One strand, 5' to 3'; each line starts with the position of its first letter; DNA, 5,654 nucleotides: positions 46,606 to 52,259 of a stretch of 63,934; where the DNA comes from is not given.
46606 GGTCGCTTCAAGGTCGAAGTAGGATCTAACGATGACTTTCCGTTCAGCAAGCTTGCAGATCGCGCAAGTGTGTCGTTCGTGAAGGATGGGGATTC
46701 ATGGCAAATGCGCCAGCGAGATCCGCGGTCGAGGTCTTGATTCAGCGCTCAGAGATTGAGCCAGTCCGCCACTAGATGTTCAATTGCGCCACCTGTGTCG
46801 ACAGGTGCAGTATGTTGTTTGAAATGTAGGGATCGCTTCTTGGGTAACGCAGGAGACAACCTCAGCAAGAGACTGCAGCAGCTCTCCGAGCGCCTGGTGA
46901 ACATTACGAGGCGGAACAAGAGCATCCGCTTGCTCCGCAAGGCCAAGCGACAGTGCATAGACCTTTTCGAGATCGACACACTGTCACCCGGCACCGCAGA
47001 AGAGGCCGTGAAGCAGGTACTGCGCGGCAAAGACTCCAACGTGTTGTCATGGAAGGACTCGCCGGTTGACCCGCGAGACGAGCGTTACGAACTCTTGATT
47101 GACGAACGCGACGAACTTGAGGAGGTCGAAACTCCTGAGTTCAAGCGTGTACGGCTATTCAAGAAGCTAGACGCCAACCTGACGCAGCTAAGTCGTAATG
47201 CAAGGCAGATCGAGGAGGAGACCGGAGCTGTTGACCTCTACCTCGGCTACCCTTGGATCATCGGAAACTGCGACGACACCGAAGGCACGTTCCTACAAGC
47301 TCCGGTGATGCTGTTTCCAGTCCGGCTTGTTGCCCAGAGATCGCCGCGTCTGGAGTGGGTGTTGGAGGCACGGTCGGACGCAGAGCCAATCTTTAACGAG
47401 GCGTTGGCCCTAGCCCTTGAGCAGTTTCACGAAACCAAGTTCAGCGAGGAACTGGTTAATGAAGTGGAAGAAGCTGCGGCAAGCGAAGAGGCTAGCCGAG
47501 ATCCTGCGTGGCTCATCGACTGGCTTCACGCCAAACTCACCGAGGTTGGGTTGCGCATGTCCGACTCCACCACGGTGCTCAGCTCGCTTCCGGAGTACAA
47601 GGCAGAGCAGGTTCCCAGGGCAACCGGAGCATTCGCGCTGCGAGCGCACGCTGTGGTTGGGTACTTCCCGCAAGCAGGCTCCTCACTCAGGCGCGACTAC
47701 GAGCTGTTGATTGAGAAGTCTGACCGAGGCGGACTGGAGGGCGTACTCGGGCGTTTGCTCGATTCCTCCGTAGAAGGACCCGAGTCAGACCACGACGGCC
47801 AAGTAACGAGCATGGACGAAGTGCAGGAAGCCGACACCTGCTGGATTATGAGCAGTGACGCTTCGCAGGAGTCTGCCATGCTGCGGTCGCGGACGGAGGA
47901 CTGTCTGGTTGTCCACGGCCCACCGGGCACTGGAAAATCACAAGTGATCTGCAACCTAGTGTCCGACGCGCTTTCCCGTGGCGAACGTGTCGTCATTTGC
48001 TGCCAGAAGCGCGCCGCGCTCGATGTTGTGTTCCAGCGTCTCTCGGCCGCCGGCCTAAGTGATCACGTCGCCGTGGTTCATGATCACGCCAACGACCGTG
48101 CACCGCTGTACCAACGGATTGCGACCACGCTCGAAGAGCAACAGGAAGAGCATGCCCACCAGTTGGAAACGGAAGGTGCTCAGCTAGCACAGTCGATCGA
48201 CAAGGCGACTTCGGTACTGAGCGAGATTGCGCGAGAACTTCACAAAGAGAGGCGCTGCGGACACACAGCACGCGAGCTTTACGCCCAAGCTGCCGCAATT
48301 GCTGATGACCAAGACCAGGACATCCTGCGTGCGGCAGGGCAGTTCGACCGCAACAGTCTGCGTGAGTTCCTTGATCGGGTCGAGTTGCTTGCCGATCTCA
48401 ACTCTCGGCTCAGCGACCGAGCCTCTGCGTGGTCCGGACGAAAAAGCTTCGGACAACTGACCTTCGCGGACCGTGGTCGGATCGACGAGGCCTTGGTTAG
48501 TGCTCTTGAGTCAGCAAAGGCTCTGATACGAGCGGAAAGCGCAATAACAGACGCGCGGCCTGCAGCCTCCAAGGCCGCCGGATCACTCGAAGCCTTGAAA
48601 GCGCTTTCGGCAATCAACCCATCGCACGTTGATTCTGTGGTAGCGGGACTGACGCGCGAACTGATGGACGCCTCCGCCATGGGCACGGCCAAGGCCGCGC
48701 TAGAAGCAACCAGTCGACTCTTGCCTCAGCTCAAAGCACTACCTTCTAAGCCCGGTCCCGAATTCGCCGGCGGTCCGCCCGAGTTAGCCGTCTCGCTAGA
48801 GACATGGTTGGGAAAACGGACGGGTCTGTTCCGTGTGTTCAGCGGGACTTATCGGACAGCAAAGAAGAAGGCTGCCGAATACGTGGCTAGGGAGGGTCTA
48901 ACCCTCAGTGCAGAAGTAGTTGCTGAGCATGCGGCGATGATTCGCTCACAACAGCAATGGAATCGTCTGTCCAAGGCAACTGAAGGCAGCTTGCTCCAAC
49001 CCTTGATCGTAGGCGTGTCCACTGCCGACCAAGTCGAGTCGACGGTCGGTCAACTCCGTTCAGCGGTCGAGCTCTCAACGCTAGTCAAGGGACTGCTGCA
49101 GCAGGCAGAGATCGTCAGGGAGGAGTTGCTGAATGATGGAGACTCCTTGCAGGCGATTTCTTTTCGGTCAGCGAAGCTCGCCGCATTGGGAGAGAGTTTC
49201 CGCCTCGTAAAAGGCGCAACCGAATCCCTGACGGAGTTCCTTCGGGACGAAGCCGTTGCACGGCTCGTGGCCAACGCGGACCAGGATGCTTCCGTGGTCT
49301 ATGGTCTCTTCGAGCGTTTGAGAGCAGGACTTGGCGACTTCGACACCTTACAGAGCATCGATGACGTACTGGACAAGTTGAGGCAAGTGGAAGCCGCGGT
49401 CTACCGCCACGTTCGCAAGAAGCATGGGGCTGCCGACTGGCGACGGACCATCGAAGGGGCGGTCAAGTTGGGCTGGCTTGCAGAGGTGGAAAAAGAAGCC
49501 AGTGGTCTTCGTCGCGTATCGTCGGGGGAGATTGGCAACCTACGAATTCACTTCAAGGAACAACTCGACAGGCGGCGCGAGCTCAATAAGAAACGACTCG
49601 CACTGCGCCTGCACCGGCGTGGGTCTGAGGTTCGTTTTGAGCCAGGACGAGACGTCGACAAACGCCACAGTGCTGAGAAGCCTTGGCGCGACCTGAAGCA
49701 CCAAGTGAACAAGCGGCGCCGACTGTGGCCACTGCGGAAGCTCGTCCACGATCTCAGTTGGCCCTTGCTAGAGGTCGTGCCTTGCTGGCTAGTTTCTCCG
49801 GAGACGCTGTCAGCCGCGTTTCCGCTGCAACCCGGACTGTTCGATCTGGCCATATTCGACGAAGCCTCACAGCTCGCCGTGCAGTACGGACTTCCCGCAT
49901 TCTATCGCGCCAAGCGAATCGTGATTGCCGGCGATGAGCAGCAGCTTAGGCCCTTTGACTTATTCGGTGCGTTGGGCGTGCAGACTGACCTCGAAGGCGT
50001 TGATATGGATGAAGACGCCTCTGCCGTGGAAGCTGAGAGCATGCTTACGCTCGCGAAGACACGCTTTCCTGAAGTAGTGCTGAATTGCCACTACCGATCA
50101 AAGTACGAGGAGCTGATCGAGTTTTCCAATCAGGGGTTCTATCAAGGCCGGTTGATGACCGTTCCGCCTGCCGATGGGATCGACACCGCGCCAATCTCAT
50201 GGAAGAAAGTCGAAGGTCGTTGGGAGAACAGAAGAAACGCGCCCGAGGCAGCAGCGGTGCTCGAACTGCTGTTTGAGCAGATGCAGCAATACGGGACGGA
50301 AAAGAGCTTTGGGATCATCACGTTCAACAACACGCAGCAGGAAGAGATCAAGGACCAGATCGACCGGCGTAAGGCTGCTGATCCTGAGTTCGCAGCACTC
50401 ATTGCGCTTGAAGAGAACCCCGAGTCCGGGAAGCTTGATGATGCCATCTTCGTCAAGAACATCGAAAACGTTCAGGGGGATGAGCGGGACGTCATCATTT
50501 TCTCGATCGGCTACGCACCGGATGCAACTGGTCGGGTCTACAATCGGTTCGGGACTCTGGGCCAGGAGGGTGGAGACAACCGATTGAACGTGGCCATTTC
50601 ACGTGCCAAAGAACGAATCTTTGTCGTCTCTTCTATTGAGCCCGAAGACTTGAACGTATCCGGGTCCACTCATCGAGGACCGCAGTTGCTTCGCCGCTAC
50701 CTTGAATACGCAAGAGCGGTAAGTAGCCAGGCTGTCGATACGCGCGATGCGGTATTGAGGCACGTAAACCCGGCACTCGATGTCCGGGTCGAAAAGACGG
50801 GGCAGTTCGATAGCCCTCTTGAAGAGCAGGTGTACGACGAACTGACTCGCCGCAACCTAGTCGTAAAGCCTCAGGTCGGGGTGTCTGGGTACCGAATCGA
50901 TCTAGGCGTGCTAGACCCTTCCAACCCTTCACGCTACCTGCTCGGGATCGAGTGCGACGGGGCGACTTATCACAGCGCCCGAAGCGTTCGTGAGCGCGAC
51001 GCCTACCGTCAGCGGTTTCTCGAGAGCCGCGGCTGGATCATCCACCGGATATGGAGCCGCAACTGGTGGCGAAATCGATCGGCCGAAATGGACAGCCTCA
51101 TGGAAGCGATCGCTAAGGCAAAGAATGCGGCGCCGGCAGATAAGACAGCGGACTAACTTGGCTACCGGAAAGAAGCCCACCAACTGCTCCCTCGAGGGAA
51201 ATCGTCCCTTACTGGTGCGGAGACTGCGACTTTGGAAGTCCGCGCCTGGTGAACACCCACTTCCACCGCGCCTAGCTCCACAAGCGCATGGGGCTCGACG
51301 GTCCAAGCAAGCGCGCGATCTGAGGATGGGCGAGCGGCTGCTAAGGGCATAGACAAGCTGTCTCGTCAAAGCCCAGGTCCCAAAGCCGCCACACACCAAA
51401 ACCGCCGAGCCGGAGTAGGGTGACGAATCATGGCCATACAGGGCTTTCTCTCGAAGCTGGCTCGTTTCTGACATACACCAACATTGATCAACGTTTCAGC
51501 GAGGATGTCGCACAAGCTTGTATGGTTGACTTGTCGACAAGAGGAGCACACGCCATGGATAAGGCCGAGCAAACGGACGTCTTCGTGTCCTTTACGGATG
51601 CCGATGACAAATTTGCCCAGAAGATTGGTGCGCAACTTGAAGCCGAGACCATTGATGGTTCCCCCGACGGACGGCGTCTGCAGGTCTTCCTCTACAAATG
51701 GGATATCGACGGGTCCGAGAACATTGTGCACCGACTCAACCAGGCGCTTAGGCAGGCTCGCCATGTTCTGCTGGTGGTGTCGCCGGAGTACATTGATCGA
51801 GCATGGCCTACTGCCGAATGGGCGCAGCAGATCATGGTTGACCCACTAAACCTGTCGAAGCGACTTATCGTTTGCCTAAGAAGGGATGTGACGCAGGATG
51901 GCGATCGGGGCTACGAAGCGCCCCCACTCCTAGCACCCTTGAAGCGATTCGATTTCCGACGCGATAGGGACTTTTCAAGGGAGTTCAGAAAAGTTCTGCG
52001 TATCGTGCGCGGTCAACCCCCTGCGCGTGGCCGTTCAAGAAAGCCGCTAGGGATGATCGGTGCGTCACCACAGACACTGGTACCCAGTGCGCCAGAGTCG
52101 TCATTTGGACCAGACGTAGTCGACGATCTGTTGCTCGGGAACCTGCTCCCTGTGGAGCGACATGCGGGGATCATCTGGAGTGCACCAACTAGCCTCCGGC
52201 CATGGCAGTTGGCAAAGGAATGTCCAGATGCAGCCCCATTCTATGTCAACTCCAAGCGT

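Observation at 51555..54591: Short-pAgo / TIR-APAZ (SPARTA-type) NAD-depleting defence pair carried on the island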

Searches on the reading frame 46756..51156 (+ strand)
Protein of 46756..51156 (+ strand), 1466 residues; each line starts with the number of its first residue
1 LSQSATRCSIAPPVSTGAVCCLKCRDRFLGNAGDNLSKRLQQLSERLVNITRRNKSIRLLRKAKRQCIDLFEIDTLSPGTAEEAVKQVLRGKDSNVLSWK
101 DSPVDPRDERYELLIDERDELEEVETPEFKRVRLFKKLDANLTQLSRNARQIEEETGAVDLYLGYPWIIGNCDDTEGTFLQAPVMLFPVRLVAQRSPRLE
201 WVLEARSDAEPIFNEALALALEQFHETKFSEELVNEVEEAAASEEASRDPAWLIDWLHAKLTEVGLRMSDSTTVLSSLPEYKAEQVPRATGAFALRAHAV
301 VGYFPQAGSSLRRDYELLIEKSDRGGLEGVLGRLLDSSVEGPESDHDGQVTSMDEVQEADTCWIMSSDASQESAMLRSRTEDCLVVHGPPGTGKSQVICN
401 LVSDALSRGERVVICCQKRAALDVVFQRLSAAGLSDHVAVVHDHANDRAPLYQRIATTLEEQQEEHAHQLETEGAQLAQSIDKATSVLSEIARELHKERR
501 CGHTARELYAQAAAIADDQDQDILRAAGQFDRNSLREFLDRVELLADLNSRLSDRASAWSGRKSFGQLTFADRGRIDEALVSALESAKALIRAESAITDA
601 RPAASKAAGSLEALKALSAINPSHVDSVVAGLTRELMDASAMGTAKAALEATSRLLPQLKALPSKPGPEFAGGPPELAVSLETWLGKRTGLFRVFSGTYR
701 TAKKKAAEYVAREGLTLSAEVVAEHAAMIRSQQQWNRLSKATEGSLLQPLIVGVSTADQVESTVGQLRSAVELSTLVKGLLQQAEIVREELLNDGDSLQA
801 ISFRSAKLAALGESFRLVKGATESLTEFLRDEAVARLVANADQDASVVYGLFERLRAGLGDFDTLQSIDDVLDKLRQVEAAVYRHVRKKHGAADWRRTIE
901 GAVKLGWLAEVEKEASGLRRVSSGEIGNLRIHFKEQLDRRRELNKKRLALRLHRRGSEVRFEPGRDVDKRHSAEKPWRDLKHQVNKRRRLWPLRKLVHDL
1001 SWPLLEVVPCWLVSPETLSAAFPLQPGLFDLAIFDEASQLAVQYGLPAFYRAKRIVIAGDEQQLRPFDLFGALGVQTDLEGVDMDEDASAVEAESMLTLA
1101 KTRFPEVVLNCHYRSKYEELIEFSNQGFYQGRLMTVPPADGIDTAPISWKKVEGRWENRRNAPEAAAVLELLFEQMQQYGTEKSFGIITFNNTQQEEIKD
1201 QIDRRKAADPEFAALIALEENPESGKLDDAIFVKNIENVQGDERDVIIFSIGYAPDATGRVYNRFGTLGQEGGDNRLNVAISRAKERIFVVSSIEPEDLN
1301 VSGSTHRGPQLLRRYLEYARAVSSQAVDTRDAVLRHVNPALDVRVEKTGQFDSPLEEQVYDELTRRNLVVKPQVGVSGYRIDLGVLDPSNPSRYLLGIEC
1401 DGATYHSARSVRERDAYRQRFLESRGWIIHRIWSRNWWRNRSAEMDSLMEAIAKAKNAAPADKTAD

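Call 50: search_protein_families(library=pfam, proteins=[window:46756-51156:+], max_evalue=0.001)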
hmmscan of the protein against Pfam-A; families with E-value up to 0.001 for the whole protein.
window:46756-51156:+ (1466 aa): 10 families
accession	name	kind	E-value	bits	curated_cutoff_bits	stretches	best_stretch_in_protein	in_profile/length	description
PF18741.7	MTES_1575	-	6.1e-35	119.6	38.2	1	1356-1452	2-96/96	REase_MTES_1575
PF13087.12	AAA_12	-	5.4e-20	72.2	27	1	1104-1293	15-193/195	AAA domain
PF13086.12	AAA_11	-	4.9e-18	66.3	27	2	367-543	2-194/257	AAA domain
PF13195.11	DUF4011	-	1.3e-13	51.6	22.2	1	46-218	1-155/158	Protein of unknown function (DUF4011)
PF13245.12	AAA_19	-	1.8e-05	25.4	25.1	0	371-432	1-64/134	AAA domain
PF13604.12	AAA_30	-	4.4e-05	23.7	27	0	369-430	4-67/191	AAA domain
PF25199.1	nSTAND_NTPase5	-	7.9e-05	23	34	1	347-465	5-125/145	Novel STAND NTPase 5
PF13401.12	AAA_22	-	0.00016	22.4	27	0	380-483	4-84/130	AAA domain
PF25201.1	nSTAND6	-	0.00033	21.2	27.7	0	379-431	16-69/148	Novel STAND NTPase 6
PF01443.25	Viral_helicase1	-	0.00038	20.8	21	0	384-419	1-35/228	Viral superfamily 1 RNA helicase core domain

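Call 52: search_protein_families(library=padloc, proteins=[window:46756-51156:+], max_evalue=0.00001)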
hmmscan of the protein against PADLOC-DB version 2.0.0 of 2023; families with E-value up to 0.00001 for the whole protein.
window:46756-51156:+ (1466 aa): 6 families
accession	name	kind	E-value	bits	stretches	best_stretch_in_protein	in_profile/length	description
PDLC05009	PDC-S37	-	7.3e-210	698.2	2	330-1463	257-1349/1550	-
PDLC02194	Hhe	-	3.1e-109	364.2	2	910-1460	1267-1788/1911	-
PDLC03924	MkoC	-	3.9e-34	116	1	1026-1333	668-981/1136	-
PDLC03920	MkoA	-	4.3e-34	116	2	1028-1324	791-1102/1112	-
PDLC03921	MkoA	-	3.9e-13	46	0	1222-1293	1503-1566/1607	-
PDLC04140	mad8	-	1.3e-06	26.1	1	381-554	27-151/314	mads_8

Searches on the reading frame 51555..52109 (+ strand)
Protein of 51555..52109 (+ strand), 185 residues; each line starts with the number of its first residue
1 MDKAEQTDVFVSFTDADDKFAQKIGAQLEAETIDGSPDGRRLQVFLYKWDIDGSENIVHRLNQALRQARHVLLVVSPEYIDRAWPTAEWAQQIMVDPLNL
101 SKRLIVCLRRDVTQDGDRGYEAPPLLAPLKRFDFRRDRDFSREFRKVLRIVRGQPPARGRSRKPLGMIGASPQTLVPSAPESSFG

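Call 19: search_solved_structures(query=window:51555-52109:+, max_evalue=10, show_alignments=5)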
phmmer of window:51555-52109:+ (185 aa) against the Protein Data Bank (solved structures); distinct sequences matched with E-value up to 10: 3.
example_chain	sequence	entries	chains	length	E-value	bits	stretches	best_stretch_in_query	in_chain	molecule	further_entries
7szl_A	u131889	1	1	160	0.93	12.6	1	8-90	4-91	X-linked interleukin-1 receptor accessory protein-like 2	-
7fd3_A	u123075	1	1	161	0.94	12.6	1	8-90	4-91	X-linked interleukin-1 receptor accessory protein-like 2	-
6a8d_A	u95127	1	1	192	0.94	12.6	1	44-109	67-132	ARF/SAR superfamily small monomeric GTP binding protein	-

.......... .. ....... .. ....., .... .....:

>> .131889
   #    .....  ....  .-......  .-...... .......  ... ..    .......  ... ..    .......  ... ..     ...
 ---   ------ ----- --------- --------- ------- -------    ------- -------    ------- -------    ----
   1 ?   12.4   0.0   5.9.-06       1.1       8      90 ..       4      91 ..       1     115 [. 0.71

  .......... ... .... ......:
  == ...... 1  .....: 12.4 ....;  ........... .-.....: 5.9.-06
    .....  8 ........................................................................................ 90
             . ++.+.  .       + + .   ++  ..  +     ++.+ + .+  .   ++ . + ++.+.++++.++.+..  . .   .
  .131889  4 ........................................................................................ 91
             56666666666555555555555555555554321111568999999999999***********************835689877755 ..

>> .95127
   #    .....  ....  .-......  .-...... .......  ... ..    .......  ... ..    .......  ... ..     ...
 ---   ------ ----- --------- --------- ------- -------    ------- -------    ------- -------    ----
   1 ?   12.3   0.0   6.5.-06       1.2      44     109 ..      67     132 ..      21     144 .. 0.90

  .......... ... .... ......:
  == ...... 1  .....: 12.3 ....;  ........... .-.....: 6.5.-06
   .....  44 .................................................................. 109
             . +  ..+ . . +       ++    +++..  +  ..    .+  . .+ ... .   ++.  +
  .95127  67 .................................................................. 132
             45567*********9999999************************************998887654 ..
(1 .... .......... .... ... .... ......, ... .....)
